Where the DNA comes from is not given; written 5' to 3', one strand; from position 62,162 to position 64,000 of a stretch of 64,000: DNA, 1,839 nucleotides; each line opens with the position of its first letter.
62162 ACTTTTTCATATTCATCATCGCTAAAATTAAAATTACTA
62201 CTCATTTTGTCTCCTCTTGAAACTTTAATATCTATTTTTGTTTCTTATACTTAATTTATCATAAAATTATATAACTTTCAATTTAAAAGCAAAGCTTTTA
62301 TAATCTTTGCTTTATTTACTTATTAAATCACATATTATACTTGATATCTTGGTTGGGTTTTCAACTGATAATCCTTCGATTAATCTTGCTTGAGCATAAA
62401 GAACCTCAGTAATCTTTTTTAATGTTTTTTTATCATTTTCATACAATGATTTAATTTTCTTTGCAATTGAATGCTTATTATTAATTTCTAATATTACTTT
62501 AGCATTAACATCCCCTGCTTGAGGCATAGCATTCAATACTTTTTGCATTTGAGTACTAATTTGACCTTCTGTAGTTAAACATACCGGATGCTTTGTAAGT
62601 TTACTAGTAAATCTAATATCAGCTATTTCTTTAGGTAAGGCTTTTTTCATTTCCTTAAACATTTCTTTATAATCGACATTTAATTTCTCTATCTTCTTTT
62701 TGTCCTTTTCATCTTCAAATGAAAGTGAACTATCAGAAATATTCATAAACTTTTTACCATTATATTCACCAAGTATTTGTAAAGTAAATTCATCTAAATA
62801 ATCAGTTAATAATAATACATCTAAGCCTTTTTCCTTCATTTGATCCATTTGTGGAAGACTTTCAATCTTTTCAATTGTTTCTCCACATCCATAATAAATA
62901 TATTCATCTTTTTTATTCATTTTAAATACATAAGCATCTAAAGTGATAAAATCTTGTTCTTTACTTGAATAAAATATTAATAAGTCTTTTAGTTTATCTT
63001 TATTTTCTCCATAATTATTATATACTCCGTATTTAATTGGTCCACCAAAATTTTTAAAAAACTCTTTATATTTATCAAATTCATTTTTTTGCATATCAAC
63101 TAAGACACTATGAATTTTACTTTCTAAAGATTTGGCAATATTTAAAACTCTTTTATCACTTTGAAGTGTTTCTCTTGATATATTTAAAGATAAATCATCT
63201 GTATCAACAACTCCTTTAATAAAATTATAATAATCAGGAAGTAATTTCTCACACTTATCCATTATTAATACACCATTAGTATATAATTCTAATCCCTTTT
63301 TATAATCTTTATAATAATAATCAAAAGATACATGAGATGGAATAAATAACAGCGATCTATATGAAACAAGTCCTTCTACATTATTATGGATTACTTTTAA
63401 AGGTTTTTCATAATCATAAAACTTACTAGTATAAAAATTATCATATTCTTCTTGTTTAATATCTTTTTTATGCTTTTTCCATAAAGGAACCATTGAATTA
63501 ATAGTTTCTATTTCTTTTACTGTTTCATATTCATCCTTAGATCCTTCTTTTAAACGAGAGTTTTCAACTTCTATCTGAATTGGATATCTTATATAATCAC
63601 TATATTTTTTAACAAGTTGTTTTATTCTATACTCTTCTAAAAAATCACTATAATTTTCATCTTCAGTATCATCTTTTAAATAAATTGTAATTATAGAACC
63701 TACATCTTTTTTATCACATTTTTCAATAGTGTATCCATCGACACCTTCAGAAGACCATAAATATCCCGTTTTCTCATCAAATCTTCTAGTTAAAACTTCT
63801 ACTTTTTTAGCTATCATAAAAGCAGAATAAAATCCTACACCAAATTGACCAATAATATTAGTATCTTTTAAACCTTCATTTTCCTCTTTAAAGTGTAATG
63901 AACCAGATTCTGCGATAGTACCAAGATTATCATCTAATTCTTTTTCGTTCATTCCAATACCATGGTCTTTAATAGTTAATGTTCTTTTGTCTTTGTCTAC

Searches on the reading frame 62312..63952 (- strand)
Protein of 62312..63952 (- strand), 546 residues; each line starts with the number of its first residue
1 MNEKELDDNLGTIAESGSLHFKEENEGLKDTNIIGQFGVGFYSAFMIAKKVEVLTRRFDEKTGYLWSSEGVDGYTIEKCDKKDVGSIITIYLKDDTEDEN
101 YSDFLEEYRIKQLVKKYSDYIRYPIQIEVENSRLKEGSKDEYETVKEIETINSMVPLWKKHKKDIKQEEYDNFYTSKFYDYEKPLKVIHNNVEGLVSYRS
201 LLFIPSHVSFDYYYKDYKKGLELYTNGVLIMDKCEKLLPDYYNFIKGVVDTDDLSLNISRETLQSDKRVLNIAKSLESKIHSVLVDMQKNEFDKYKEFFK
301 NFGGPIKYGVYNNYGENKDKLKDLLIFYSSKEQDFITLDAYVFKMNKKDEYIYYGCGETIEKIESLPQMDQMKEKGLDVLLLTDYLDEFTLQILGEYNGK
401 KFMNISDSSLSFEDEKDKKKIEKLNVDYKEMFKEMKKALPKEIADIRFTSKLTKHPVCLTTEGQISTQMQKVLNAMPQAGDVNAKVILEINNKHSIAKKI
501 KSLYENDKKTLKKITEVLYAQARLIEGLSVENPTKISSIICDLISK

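Call 60: find_encoding_contigs(protein=window:62312-63952:-, flank=10000, max_places=6)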
Protein window:62312-63952:- (546 aa): no gene with exactly this product is on record in the collection.
